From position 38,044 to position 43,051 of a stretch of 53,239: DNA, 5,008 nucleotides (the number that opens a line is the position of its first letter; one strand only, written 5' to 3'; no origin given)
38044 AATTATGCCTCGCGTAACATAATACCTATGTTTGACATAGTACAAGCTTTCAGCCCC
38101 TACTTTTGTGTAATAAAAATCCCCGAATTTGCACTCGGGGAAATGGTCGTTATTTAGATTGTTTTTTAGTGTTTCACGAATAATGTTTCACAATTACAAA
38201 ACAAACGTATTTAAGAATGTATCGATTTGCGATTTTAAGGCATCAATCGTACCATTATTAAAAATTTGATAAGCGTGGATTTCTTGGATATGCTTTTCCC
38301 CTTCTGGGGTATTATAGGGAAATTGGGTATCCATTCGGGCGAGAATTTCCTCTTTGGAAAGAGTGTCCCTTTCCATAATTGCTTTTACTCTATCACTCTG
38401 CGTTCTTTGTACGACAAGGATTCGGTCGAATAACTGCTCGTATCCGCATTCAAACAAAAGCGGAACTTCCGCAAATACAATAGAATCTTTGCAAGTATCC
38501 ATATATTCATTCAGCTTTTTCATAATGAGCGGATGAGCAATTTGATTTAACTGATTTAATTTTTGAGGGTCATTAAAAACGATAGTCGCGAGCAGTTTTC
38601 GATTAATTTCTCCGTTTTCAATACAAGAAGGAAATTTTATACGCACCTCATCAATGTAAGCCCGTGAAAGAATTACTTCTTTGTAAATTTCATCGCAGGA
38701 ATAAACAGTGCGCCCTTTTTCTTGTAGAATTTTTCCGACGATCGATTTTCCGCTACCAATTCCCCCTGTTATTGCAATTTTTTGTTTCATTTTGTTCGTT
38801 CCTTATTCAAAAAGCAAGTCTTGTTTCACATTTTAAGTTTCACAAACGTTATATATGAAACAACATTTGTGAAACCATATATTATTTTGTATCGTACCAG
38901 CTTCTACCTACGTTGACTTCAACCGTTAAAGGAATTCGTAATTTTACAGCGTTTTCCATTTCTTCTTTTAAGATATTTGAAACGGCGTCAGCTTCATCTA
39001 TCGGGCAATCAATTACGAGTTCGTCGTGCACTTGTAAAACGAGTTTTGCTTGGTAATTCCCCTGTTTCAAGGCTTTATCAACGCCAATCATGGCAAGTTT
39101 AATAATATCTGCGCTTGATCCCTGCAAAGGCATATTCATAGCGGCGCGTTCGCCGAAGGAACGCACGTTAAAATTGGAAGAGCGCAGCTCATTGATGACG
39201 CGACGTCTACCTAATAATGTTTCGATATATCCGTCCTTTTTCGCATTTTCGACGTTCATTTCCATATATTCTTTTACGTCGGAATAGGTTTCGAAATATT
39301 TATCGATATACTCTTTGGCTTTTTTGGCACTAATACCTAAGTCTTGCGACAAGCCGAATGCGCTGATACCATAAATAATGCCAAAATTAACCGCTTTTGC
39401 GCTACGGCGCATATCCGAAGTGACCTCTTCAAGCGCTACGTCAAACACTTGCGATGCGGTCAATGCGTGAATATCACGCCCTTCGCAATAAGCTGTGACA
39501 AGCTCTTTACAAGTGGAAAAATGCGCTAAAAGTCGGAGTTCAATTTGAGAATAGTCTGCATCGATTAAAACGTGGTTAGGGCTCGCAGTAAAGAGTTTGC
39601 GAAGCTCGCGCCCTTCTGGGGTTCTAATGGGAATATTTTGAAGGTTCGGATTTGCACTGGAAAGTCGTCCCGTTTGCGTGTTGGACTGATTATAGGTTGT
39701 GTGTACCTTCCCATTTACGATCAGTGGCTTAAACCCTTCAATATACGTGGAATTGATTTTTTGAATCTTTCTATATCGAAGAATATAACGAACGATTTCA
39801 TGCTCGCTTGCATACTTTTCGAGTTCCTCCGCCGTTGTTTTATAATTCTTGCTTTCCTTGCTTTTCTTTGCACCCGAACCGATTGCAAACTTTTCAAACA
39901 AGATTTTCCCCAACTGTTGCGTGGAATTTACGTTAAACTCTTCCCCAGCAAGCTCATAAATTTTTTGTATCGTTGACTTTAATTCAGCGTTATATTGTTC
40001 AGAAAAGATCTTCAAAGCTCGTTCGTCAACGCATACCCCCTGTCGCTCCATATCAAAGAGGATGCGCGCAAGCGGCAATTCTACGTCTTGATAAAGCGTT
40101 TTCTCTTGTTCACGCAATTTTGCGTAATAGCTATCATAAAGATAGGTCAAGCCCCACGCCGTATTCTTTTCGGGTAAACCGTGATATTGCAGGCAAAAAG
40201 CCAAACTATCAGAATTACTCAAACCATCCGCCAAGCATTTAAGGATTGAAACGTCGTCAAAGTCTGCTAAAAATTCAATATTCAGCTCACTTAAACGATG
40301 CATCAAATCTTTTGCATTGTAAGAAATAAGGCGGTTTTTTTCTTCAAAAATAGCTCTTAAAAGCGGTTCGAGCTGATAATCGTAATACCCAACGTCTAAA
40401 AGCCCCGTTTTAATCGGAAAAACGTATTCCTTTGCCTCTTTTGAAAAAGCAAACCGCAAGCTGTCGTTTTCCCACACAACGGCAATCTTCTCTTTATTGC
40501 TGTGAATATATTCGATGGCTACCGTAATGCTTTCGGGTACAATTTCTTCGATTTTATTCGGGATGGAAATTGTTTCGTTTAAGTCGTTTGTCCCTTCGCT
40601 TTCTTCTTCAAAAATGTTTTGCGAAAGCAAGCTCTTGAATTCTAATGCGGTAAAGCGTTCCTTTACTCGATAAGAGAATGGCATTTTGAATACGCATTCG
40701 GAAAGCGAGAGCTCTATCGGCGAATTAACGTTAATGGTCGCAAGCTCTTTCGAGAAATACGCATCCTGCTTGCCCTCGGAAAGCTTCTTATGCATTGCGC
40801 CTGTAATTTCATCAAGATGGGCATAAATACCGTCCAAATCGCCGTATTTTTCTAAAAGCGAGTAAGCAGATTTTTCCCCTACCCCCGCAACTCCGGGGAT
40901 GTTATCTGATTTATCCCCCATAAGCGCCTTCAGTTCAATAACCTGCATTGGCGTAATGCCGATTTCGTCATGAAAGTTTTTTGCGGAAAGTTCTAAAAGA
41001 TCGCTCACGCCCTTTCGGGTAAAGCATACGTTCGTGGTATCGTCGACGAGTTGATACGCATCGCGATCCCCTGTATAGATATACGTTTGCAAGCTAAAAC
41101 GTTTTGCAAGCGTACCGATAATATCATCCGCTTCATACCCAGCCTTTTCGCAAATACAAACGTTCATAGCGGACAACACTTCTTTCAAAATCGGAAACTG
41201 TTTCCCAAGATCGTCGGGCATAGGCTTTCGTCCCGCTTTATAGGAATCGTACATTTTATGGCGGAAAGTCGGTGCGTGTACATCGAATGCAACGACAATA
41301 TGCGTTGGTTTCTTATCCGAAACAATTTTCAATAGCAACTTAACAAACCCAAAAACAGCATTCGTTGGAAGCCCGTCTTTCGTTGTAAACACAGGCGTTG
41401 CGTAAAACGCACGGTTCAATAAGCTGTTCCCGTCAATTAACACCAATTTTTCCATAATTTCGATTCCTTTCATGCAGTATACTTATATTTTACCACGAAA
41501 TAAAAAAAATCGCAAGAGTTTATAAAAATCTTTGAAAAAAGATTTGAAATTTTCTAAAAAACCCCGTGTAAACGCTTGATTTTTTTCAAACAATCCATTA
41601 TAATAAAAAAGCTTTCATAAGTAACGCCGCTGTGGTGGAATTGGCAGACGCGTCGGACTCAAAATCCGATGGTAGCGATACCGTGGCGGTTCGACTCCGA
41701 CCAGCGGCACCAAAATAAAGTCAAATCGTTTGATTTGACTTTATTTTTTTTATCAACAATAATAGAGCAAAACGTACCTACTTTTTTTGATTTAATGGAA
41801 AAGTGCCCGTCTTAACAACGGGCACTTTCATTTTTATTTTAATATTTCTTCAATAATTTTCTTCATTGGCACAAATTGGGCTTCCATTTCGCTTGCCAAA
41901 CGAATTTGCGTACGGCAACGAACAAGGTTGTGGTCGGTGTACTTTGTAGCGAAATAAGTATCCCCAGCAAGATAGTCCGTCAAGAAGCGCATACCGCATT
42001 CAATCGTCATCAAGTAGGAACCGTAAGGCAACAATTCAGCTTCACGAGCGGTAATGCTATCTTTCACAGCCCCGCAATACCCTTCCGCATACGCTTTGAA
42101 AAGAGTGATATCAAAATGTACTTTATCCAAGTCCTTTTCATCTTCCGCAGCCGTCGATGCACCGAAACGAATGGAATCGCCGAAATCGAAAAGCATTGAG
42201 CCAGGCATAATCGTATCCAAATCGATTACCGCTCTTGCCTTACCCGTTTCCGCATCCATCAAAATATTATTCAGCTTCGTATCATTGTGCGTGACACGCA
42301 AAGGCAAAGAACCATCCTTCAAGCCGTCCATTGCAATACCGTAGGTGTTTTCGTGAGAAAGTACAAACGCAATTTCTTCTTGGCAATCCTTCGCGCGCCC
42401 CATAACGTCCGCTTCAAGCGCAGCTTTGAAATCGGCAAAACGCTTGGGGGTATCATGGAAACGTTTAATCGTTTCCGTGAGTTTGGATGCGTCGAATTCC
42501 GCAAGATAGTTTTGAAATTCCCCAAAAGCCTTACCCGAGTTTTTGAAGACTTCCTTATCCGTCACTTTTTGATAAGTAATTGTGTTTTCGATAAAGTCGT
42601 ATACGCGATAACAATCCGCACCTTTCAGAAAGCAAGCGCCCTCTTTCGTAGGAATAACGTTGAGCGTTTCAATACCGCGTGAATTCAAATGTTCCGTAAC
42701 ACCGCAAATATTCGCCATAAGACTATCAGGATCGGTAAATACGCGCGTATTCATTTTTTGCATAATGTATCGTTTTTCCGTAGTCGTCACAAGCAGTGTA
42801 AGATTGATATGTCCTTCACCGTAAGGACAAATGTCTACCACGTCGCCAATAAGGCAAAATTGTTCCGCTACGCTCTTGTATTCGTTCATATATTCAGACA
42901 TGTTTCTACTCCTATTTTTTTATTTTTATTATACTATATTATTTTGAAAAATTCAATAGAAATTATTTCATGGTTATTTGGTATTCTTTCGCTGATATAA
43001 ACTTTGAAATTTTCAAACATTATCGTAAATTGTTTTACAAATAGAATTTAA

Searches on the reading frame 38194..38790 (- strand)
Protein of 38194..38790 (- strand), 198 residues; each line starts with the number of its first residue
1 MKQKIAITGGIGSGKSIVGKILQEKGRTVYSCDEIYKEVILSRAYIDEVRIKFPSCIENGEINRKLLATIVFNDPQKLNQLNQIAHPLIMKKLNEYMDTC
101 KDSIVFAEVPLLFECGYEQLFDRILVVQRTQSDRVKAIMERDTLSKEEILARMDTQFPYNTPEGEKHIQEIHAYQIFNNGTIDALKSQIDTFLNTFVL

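Call 67: search_protein_families(library=pfam, proteins=[window:38194-38790:-], max_evalue=0.00001)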
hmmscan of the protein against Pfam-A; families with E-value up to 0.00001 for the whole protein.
window:38194-38790:- (198 aa): 1 family
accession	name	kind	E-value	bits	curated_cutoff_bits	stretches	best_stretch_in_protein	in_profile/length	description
PF01121.26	CoaE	-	4.5e-36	124.6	27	1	5-158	3-160/180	Dephospho-CoA kinase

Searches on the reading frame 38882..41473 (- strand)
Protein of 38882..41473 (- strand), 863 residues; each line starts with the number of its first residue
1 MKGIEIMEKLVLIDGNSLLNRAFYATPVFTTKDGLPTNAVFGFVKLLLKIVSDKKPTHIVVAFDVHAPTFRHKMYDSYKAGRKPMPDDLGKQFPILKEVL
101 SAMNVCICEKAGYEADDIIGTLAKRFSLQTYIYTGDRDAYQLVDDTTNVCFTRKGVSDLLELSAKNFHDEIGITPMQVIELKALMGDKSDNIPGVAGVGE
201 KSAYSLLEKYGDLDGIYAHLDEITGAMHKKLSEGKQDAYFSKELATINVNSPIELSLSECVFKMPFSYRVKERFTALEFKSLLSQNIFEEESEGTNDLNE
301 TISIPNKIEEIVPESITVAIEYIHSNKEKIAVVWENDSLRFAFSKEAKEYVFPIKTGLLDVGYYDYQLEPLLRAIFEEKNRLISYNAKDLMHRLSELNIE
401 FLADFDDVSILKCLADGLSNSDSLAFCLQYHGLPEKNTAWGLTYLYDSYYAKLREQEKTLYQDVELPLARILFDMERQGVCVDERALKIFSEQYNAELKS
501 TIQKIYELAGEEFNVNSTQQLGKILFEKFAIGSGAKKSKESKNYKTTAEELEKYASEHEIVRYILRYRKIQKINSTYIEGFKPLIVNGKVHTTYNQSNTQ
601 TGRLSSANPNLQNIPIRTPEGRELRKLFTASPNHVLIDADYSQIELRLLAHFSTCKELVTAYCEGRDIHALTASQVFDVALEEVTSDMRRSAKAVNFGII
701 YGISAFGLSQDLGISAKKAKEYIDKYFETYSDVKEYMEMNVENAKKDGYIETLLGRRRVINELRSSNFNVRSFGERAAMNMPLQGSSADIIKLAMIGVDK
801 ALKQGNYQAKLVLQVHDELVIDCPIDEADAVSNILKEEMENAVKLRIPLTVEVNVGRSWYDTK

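Call 67: search_protein_families(library=pfam, proteins=[window:38882-41473:-], max_evalue=0.00001)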
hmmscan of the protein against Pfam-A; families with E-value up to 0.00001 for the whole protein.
window:38882-41473:- (863 aa): 3 families
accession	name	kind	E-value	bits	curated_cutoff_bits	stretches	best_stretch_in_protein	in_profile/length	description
PF00476.26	DNA_pol_A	-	1.7e-153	511.5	34.3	1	486-861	3-381/381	DNA polymerase family A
PF02739.22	5_3_exonuc_N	-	1.6e-57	194.2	34.3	1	9-167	1-159/164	5'-3' exonuclease, N-terminal resolvase-like domain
PF01367.25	5_3_exonuc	-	1.2e-31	109.5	40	1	173-264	1-93/97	5'-3' exonuclease, C-terminal SAM fold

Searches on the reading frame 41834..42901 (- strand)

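Call 67: search_protein_families(library=pfam, proteins=[window:41834-42901:-], max_evalue=0.00001)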
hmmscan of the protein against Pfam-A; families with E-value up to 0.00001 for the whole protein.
window:41834-42901:- (355 aa): 1 family
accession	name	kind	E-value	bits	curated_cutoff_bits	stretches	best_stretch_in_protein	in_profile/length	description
PF01636.29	APH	-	2.5e-18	67.1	23.2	1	24-250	2-215/239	Phosphotransferase enzyme family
